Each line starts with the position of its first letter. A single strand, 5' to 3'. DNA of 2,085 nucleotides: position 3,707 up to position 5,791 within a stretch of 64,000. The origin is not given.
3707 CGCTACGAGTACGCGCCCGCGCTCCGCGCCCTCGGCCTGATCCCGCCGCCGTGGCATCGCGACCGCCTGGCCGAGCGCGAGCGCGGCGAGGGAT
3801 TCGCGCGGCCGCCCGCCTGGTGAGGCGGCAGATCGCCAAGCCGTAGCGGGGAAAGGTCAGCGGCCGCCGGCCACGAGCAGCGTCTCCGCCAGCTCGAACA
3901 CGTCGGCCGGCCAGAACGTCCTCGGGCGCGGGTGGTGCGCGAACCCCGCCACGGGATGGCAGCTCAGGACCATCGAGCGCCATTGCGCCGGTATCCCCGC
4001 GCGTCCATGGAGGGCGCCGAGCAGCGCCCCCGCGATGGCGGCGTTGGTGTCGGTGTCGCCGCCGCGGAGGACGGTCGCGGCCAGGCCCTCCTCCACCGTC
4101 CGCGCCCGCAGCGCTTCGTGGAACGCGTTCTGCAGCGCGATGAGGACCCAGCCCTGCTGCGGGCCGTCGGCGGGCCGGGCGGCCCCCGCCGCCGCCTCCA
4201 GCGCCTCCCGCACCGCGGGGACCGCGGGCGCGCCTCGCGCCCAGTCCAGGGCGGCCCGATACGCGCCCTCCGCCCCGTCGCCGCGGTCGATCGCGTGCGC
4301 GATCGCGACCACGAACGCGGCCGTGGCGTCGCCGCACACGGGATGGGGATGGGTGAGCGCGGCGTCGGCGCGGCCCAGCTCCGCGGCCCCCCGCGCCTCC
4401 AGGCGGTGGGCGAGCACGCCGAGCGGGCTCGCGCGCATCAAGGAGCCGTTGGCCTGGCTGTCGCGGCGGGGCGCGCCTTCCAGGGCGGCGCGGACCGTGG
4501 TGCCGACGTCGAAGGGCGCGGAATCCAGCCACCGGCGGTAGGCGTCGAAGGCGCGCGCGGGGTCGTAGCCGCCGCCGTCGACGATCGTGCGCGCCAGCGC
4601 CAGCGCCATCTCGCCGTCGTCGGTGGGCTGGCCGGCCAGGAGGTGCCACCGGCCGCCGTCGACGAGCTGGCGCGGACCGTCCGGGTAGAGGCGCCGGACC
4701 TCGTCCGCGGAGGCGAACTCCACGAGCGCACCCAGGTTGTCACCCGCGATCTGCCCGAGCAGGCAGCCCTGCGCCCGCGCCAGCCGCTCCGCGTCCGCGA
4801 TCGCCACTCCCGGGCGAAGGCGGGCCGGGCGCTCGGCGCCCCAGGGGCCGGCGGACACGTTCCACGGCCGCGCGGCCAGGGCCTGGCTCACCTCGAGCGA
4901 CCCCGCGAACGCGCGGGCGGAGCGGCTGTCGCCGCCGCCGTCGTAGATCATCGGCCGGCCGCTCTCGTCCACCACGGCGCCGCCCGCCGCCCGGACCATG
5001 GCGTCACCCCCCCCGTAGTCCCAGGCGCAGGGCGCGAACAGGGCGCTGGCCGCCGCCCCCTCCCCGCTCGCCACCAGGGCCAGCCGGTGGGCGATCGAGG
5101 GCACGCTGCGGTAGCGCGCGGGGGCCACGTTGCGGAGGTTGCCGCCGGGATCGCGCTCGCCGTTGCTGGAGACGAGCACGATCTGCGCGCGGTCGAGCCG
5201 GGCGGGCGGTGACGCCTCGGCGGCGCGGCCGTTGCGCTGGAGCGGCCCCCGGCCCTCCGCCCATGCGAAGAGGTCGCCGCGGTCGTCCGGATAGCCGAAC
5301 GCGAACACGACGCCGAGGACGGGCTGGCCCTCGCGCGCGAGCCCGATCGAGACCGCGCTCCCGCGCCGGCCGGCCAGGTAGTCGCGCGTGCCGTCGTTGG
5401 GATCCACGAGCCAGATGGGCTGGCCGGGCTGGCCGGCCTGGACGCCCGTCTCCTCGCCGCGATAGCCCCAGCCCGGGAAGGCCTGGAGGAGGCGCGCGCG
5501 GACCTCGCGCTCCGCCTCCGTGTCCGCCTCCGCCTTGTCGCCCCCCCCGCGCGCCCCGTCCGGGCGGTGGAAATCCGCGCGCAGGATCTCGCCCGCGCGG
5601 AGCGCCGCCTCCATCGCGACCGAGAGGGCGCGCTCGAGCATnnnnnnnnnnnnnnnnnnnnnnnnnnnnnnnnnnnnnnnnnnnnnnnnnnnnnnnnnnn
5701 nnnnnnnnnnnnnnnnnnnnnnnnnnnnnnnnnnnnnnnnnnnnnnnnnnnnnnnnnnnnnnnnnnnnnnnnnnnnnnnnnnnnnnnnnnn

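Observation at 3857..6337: IMPase-family phosphatase fused to ADP-ribosylglycohydrolase, divergent from a multi-zinc-ribbon protein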

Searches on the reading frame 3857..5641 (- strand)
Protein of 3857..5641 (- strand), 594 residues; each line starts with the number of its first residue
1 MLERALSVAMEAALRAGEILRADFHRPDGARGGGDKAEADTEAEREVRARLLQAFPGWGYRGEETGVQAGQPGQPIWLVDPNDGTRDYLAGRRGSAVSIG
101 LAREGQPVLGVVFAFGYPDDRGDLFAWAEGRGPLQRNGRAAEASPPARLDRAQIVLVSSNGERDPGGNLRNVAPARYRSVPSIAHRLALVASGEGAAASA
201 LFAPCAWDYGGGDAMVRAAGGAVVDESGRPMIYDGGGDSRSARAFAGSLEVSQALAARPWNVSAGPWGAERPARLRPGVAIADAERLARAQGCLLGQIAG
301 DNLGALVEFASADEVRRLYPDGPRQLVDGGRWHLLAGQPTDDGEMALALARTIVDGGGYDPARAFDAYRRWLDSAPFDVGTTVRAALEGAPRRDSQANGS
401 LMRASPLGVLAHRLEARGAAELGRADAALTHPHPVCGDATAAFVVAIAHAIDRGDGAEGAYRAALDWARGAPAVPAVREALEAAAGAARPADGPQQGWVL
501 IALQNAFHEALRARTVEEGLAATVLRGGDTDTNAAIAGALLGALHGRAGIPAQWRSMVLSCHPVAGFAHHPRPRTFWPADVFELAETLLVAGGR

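Call 6: search_protein_families(library=pfam, proteins=[window:3857-5641:-], max_evalue=0.01)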
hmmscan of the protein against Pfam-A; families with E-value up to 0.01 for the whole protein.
window:3857-5641:- (594 aa): 2 families
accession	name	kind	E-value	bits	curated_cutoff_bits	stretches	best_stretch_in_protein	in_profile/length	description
PF03747.19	ADP_ribosyl_GH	-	1.9e-58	198.9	26.2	1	292-552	1-286/287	ADP-ribosylglycohydrolase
PF00459.30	Inositol_P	-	2.6e-31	109.6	27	1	2-233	2-245/271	Inositol monophosphatase family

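Call 7: search_protein_families(library=ncbifam, proteins=[window:3857-5641:-], max_evalue=0.01)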
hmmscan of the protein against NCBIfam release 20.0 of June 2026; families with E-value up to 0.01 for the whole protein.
window:3857-5641:- (594 aa): 8 families
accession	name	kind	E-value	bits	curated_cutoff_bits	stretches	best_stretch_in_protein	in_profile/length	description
TIGR02662.1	dinitro_DRAG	equivalog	3.9e-37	128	337.05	1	288-555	3-264/287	ADP-ribosyl-[dinitrogen reductase] hydrolase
TIGR02067.1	his_9_HisN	equivalog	1.4e-18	67.3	275.15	1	7-237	3-235/252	histidinol-phosphatase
TIGR01331.1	bisphos_cysQ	equivalog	1.5e-18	67.3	228.8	1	11-234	7-235/250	3'(2'),5'-bisphosphate nucleotidase CysQ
NF041672.1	ADPriboarghdlase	equivalog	1.7e-18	66.6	490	1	280-566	60-350/361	ADP-ribosylarginine hydrolase Tri1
NF008182.0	PRK10931.1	equivalog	5.5e-12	45.3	379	1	68-233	71-230/246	3'(2'),5'-bisphosphate nucleotidase CysQ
NF008027.1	PRK10757.1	equivalog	1.3e-10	40.7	332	1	5-229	4-233/267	inositol-1-monophosphatase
TIGR01330.1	bisphos_HAL2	equivalog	1.3e-06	27.5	267.05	1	68-113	128-172/359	3'(2'),5'-bisphosphate nucleotidase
NF009321.0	PRK12676.1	equivalog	3.1e-06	26.4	264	1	62-231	70-234/264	bifunctional fructose-bisphosphatase/inositol-phosphate phosphatase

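Call 8: find_homologous_proteins(query=window:3857-5641:-, max_evalue=0.00001)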
Query window:3857-5641:- (594 aa): 2685 proteins with E <= 0.00001 among 8000 candidates; the best 120 are listed.
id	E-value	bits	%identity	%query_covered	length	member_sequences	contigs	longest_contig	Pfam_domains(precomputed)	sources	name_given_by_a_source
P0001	0.0e+0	1298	100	100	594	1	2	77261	PF03747.20,PF00459.31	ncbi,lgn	-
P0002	7.3e-293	991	78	100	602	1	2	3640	PF03747.20,PF00459.31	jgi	jgi:ADP-ribosylglycohydrolase/fructose-1,6-bisphosphatase/inositol monophosphatase family enzyme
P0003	6.7e-288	975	76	98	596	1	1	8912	PF03747.20,PF00459.31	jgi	jgi:ADP-ribosyl-[dinitrogen reductase] hydrolase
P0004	7.7e-288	974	77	99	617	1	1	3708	PF03747.20,PF00459.31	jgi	jgi:ADP-ribosyl-[dinitrogen reductase] hydrolase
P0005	2.4e-283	960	75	100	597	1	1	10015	PF03747.20,PF00459.31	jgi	-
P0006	9.2e-283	958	74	100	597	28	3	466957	PF03747.20,PF00459.31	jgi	jgi:ADP-ribosyl-[dinitrogen reductase] hydrolase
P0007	3.3e-281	953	75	100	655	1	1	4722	PF03747.20,PF00459.31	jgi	jgi:ADP-ribosylglycohydrolase/fructose-1,6-bisphosphatase/inositol monophosphatase family enzyme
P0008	8.9e-281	951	74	100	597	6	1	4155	PF03747.20,PF00459.31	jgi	jgi:ADP-ribosyl-[dinitrogen reductase] hydrolase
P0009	6.1e-280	948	74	100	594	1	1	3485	PF03747.20,PF00459.31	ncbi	-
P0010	6.8e-280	948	74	100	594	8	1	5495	PF03747.20,PF00459.31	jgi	-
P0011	4.4e-279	946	74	100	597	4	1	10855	PF03747.20,PF00459.31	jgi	jgi:ADP-ribosylglycohydrolase/fructose-1,6-bisphosphatase/inositol monophosphatase family enzyme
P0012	1.8e-278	944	76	98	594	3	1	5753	PF03747.20,PF00459.31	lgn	-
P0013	3.8e-278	942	73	100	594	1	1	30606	PF03747.20,PF00459.31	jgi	jgi:ADP-ribosylglycohydrolase/fructose-1,6-bisphosphatase/inositol monophosphatase family enzyme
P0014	2.7e-277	940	73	100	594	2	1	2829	PF03747.20,PF00459.31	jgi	jgi:fructose-1,6-bisphosphatase/inositol monophosphatase family enzyme/ADP-ribosylglycohydrolase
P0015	1.3e-276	937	75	100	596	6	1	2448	PF03747.20,PF00459.31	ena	-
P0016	1.4e-276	937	73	100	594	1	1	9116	PF03747.20,PF00459.31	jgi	jgi:ADP-ribosylglycohydrolase/fructose-1,6-bisphosphatase/inositol monophosphatase family enzyme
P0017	2.6e-276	936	74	100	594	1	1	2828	PF03747.20,PF00459.31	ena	-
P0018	6.6e-276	935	73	100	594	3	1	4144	PF03747.20,PF00459.31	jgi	jgi:ADP-ribosyl-[dinitrogen reductase] hydrolase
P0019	6.0e-275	932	73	97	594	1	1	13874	PF03747.20,PF00459.31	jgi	jgi:ADP-ribosyl-[dinitrogen reductase] hydrolase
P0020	1.3e-274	931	73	100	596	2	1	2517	PF03747.20,PF00459.31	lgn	-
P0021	6.7e-273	925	73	100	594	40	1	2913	PF03747.20,PF00459.31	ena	-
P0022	1.8e-271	920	72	100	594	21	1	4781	PF03747.20,PF00459.31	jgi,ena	-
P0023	1.4e-270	917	73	100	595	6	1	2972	PF03747.20,PF00459.31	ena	-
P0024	5.5e-270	916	74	97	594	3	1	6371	PF03747.20,PF00459.31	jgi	jgi:ADP-ribosylglycohydrolase/fructose-1,6-bisphosphatase/inositol monophosphatase family enzyme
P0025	5.0e-268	909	72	100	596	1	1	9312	PF03747.20,PF00459.31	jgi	jgi:ADP-ribosyl-[dinitrogen reductase] hydrolase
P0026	7.6e-267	905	72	100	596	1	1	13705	PF03747.20,PF00459.31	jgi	jgi:ADP-ribosyl-[dinitrogen reductase] hydrolase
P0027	7.0e-265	899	73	98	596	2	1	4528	PF03747.20,PF00459.31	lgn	-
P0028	1.8e-264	897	72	98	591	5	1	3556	PF03747.20,PF00459.31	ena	-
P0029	5.4e-264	896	72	100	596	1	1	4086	PF03747.20,PF00459.31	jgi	jgi:ADP-ribosyl-[dinitrogen reductase] hydrolase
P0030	4.4e-258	876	71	98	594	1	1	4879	PF03747.20,PF00459.31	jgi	jgi:ADP-ribosylglycohydrolase/fructose-1,6-bisphosphatase/inositol monophosphatase family enzyme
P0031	3.2e-239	814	67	97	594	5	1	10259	PF03747.20,PF00459.31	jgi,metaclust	metaclust:\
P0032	1.3e-237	809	65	100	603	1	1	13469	PF03747.20,PF00459.31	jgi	jgi:ADP-ribosyl-[dinitrogen reductase] hydrolase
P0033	4.6e-235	800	67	97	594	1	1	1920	PF03747.20,PF00459.31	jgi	-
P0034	8.5e-235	799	66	100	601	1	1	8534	PF03747.20,PF00459.31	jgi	jgi:ADP-ribosylglycohydrolase/fructose-1,6-bisphosphatase/inositol monophosphatase family enzyme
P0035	1.5e-234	798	66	95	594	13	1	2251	PF03747.20,PF00459.31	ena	-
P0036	2.3e-234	798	66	97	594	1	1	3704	PF03747.20,PF00459.31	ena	-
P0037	4.2e-234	797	66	99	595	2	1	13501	PF03747.20,PF00459.31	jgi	jgi:ADP-ribosylglycohydrolase/fructose-1,6-bisphosphatase/inositol monophosphatase family enzyme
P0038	7.9e-234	796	66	99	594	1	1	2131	PF03747.20,PF00459.31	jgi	-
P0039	7.9e-234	796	66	99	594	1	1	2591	PF03747.20,PF00459.31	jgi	-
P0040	8.1e-234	796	68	97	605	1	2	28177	PF03747.20,PF00459.31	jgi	jgi:ADP-ribosylglycohydrolase/fructose-1,6-bisphosphatase/inositol monophosphatase family enzyme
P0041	1.4e-233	795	65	97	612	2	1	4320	PF03747.20,PF00459.31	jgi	jgi:ADP-ribosylglycohydrolase/fructose-1,6-bisphosphatase/inositol monophosphatase family enzyme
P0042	1.8e-233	795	67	99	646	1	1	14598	PF03747.20,PF00459.31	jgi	jgi:ADP-ribosylglycohydrolase/fructose-1,6-bisphosphatase/inositol monophosphatase family enzyme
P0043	2.1e-233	795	66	99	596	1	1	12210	PF03747.20,PF00459.31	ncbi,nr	ncbi:MAG TPA: inositol monophosphatase family protein [Vicinamibacteria bacterium]|nr:inositol monop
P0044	8.2e-233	793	66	98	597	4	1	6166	PF03747.20,PF00459.31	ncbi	ncbi:MAG TPA: inositol monophosphatase family protein [Vicinamibacteria bacterium]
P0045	5.2e-232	790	65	99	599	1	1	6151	PF03747.20,PF00459.31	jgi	jgi:ADP-ribosyl-[dinitrogen reductase] hydrolase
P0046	8.0e-232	789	65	97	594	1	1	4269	PF03747.20,PF00459.31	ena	-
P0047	1.4e-231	789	66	95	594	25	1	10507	PF03747.20,PF00459.31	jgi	-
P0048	1.5e-231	789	70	93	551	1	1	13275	PF03747.20,PF00459.31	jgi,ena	jgi:ADP-ribosylglycohydrolase/fructose-1,6-bisphosphatase/inositol monophosphatase family enzyme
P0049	1.6e-231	788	66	97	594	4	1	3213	PF03747.20,PF00459.31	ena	-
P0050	3.5e-231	787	64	99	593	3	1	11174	PF03747.20,PF00459.31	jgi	jgi:ADP-ribosyl-[dinitrogen reductase] hydrolase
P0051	3.8e-231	787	66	97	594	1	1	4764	PF03747.20,PF00459.31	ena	-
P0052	4.4e-231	787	65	97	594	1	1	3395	PF03747.20,PF00459.31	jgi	-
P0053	4.6e-231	787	65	96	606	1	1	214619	PF03747.20,PF00459.31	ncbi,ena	-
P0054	9.8e-231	786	66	98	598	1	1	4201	PF03747.20,PF00459.31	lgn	-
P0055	3.2e-230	784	66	97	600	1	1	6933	PF03747.20,PF00459.31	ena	-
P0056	4.0e-230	784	64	97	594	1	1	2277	PF03747.20,PF00459.31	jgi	-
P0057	6.5e-230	783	66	99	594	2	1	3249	PF03747.20,PF00459.31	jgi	jgi:ADP-ribosylglycohydrolase/fructose-1,6-bisphosphatase/inositol monophosphatase family enzyme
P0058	8.1e-230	783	65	97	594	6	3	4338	PF03747.20,PF00459.31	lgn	-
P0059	9.2e-230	783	66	99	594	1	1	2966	PF03747.20,PF00459.31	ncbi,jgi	-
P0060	1.0e-229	782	66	99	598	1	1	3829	PF03747.20,PF00459.31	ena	-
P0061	1.6e-229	782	64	97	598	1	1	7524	PF03747.20,PF00459.31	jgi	jgi:ADP-ribosylglycohydrolase/fructose-1,6-bisphosphatase/inositol monophosphatase family enzyme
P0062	3.8e-229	781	65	98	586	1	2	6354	PF03747.20,PF00459.31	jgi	-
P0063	3.9e-229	781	65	94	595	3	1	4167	PF03747.20,PF00459.31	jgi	jgi:ADP-ribosylglycohydrolase/fructose-1,6-bisphosphatase/inositol monophosphatase family enzyme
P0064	5.3e-229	780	64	98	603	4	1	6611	PF03747.20,PF00459.31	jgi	jgi:ADP-ribosylglycohydrolase/fructose-1,6-bisphosphatase/inositol monophosphatase family enzyme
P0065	5.4e-229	780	64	97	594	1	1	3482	PF03747.20,PF00459.31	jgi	jgi:ADP-ribosylglycohydrolase/fructose-1,6-bisphosphatase/inositol monophosphatase family enzyme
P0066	5.8e-229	780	64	97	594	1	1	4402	PF03747.20,PF00459.31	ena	-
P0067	6.2e-229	780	65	99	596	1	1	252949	PF03747.20,PF00459.31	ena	-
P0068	7.6e-229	780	65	98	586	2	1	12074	PF03747.20,PF00459.31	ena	-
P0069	9.5e-229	779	65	97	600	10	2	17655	PF03747.20,PF00459.31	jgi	jgi:ADP-ribosylglycohydrolase/fructose-1,6-bisphosphatase/inositol monophosphatase family enzyme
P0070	1.3e-228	779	66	100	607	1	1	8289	PF03747.20,PF00459.31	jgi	jgi:ADP-ribosylglycohydrolase/fructose-1,6-bisphosphatase/inositol monophosphatase family enzyme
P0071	1.3e-228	779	66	99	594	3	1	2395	PF03747.20,PF00459.31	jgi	jgi:ADP-ribosylglycohydrolase/fructose-1,6-bisphosphatase/inositol monophosphatase family enzyme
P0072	2.8e-228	778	64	99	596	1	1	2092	PF03747.20,PF00459.31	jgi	jgi:ADP-ribosylglycohydrolase/fructose-1,6-bisphosphatase/inositol monophosphatase family enzyme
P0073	3.1e-228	778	65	96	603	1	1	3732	PF03747.20,PF00459.31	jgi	jgi:ADP-ribosylglycohydrolase/fructose-1,6-bisphosphatase/inositol monophosphatase family enzyme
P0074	3.2e-228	778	64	97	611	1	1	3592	PF03747.20,PF00459.31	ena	-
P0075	6.9e-228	776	64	99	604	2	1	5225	PF03747.20,PF00459.31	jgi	-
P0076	7.1e-228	776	65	99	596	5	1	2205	PF03747.20,PF00459.31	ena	-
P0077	7.5e-228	776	65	99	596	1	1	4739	PF03747.20,PF00459.31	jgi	jgi:ADP-ribosylglycohydrolase/fructose-1,6-bisphosphatase/inositol monophosphatase family enzyme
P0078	7.9e-228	776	66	99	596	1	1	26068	PF03747.20,PF00459.31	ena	-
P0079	9.3e-228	776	64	97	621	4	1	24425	PF03747.20,PF00459.31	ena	-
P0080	1.1e-227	776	65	97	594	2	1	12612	PF03747.20,PF00459.31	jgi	jgi:ADP-ribosylglycohydrolase/fructose-1,6-bisphosphatase/inositol monophosphatase family enzyme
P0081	2.2e-227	775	64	96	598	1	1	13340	PF03747.20,PF00459.31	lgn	-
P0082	2.4e-227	775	64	97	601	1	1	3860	PF03747.20,PF00459.31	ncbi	-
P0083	3.4e-227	774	63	99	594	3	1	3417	PF03747.20,PF00459.31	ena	-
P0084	4.4e-227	774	64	98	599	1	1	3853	PF03747.20,PF00459.31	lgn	-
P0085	6.1e-227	773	63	97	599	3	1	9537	PF03747.20,PF00459.31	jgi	jgi:ADP-ribosyl-[dinitrogen reductase] hydrolase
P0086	7.0e-227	773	65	97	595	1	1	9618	PF03747.20,PF00459.31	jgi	jgi:ADP-ribosylglycohydrolase/fructose-1,6-bisphosphatase/inositol monophosphatase family enzyme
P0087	9.3e-227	773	64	99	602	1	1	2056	PF03747.20,PF00459.31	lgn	-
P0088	1.1e-226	773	64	95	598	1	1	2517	PF03747.20,PF00459.31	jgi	jgi:ADP-ribosyl-[dinitrogen reductase] hydrolase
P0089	1.1e-226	773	64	99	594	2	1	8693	PF03747.20,PF00459.31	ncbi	-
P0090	1.5e-226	772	63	99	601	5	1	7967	PF03747.20,PF00459.31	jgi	jgi:ADP-ribosylglycohydrolase/fructose-1,6-bisphosphatase/inositol monophosphatase family enzyme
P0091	1.8e-226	772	64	97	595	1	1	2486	PF03747.20,PF00459.31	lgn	-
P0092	2.0e-226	772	65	99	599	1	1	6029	PF03747.20,PF00459.31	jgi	jgi:ADP-ribosylglycohydrolase/fructose-1,6-bisphosphatase/inositol monophosphatase family enzyme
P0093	2.4e-226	771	65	97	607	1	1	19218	PF03747.20,PF00459.31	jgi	jgi:ADP-ribosylglycohydrolase/fructose-1,6-bisphosphatase/inositol monophosphatase family enzyme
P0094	2.4e-226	771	64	99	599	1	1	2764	PF03747.20,PF00459.31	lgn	-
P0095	2.9e-226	771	65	99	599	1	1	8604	PF03747.20,PF00459.31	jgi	jgi:ADP-ribosylglycohydrolase/fructose-1,6-bisphosphatase/inositol monophosphatase family enzyme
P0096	3.1e-226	771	64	99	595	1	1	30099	PF03747.20,PF00459.31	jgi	jgi:ADP-ribosylglycohydrolase/fructose-1,6-bisphosphatase/inositol monophosphatase family enzyme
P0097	3.8e-226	771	64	99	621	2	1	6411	PF03747.20,PF00459.31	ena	-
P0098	4.8e-226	770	62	100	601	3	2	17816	PF03747.20,PF00459.31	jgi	jgi:ADP-ribosylglycohydrolase/fructose-1,6-bisphosphatase/inositol monophosphatase family enzyme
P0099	5.3e-226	770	64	99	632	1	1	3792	PF03747.20,PF00459.31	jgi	jgi:ADP-ribosyl-[dinitrogen reductase] hydrolase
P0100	5.5e-226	770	63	99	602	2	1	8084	PF03747.20,PF00459.31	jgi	-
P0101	5.7e-226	770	64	99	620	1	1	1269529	PF03747.20,PF00459.31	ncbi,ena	-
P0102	1.1e-225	769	64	99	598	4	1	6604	PF03747.20,PF00459.31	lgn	-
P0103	1.1e-225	769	63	99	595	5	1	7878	PF03747.20,PF00459.31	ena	-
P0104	1.3e-225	769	65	100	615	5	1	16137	PF03747.20,PF00459.31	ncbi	-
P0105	1.4e-225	769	64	100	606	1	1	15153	PF03747.20,PF00459.31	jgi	jgi:ADP-ribosyl-[dinitrogen reductase] hydrolase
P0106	1.5e-225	769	64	99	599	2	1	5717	PF03747.20,PF00459.31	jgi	-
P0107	1.9e-225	768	64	100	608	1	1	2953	PF03747.20,PF00459.31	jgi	jgi:ADP-ribosylglycohydrolase/fructose-1,6-bisphosphatase/inositol monophosphatase family enzyme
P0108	2.1e-225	768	64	99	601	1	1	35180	PF03747.20,PF00459.31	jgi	jgi:ADP-ribosylglycohydrolase/fructose-1,6-bisphosphatase/inositol monophosphatase family enzyme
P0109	2.1e-225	768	62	99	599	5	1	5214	PF03747.20,PF00459.31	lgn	-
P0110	2.3e-225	768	64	99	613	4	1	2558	PF03747.20,PF00459.31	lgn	-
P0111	2.9e-225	768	62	99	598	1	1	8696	PF03747.20,PF00459.31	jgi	-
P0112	3.5e-225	768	64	99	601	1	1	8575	PF03747.20,PF00459.31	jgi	jgi:ADP-ribosylglycohydrolase/fructose-1,6-bisphosphatase/inositol monophosphatase family enzyme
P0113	3.7e-225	767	63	99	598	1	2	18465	PF03747.20,PF00459.31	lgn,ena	-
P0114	4.3e-225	767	65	97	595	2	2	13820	PF03747.20,PF00459.31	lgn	-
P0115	7.4e-225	766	65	99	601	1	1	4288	PF03747.20,PF00459.31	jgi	jgi:ADP-ribosylglycohydrolase/fructose-1,6-bisphosphatase/inositol monophosphatase family enzyme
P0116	1.0e-224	766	64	100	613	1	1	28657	PF03747.20,PF00459.31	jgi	jgi:ADP-ribosyl-[dinitrogen reductase] hydrolase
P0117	1.4e-224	766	62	99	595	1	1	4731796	PF03747.20,PF00459.31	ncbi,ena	-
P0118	1.6e-224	765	64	97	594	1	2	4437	PF03747.20,PF00459.31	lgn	-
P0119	1.7e-224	765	63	100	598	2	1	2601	PF03747.20,PF00459.31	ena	-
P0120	1.9e-224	765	64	100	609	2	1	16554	PF03747.20,PF00459.31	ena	-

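Call 10: find_encoding_contigs(protein=P0001, flank=10000, max_places=3)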
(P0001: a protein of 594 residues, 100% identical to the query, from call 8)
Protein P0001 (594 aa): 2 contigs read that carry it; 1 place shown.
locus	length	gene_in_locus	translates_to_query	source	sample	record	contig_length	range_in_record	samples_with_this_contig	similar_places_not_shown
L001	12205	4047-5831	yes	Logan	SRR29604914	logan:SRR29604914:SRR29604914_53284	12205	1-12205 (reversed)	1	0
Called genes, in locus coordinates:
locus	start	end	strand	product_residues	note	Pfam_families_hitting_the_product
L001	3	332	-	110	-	?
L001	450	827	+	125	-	-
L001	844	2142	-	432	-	PF18979:DUF5715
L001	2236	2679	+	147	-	-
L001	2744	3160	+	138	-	PF19861:DUF6335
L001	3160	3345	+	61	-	-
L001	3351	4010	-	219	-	PF12773:DZR, PF13240:Zn_Ribbon_1 (weak)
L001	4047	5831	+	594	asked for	PF00459:Inositol_P, PF03747:ADP_ribosyl_GH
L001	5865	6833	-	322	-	-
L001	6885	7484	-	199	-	PF04264:YceI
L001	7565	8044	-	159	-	PF01047:MarR, PF12802:MarR_2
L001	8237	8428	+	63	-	-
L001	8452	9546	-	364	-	PF01168:Ala_racemase_N, PF14031:D-ser_dehydrat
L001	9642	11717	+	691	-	PF00912:Transgly, PF00905:Transpeptidase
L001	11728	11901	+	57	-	-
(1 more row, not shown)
